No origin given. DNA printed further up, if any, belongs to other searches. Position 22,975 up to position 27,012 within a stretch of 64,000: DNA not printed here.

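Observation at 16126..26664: cAMP-signalling neighbourhood: two class III cyclases plus a single-domain cNMP receptor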

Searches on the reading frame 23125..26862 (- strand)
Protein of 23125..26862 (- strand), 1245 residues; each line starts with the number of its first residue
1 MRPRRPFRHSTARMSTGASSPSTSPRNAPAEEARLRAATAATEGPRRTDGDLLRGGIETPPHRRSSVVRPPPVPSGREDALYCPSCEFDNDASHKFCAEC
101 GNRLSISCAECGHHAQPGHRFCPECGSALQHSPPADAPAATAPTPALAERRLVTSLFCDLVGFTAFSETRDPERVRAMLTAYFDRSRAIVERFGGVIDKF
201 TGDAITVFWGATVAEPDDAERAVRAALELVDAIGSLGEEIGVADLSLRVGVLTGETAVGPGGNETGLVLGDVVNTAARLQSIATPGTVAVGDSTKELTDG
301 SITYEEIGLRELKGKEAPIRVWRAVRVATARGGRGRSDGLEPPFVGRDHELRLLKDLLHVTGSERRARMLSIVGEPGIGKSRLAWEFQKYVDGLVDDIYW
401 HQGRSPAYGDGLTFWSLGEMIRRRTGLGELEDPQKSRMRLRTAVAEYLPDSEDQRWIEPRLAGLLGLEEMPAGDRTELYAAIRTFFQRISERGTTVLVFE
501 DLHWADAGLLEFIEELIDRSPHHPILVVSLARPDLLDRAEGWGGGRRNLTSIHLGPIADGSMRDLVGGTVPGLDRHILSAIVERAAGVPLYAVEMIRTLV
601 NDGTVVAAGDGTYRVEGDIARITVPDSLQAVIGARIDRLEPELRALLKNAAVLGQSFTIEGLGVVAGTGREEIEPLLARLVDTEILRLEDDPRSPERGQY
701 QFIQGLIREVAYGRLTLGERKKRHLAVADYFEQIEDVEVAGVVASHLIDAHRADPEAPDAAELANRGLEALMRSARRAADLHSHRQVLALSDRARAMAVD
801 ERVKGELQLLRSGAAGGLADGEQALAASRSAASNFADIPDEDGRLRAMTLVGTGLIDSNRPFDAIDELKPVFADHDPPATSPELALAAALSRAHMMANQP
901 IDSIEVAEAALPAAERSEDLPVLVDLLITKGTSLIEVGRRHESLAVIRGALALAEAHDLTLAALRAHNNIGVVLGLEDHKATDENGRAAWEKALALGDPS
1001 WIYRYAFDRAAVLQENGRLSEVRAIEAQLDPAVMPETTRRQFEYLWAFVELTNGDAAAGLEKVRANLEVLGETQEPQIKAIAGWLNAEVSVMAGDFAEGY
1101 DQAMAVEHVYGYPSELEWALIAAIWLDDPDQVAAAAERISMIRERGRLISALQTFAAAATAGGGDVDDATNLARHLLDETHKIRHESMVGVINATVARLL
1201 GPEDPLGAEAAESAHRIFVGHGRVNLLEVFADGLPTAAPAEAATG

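Call 5: search_protein_families(library=pfam, proteins=[window:23125-26862:-], max_evalue=0.01)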
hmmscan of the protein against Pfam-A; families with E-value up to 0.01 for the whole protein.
window:23125-26862:- (1245 aa): 7 families
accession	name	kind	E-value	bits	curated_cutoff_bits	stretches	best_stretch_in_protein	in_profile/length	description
PF13191.12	AAA_16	-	7.3e-24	85.6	32.6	1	343-528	1-167/167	AAA ATPase domain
PF00211.25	Guanylate_cyc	-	1.5e-19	70.7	21.9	1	153-317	9-175/183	Adenylate and Guanylate cyclase catalytic domain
PF12773.13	DZR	-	5.2e-10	39.8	27.3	1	83-126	1-45/45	Double zinc ribbon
PF13248.11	Zn_ribbon_3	-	4.3e-07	29.6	27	1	106-127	3-24/26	zinc-ribbon domain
PF13240.11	Zn_Ribbon_1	-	8.7e-07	29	25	1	108-129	2-23/23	zinc-ribbon domain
PF13401.12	AAA_22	-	1.6e-05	25.6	27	1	366-528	4-119/130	AAA domain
PF17032.10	Zn_ribbon_15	-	0.00065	20.9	28.9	0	107-126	54-73/73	zinc-ribbon family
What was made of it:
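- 26482..26625 (-): Double zinc ribbon, residues 14-61, four CxxC pairs. Pfam DZR 39.8 bits (call 5).
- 25882..26418 (-): Class III cyclase domain, residues 83-261. Guanylate_cyc 70.7 bits (call 5).
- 24895..25839 (-): STAND NTPase module, residues 276-590. AAA_16 85.6 bits (call 5).
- On Class III nucleotidyl cyclase (PF00211): STAND cyclase 23125-26664: 70.7 bits against 21.9 (call 5).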
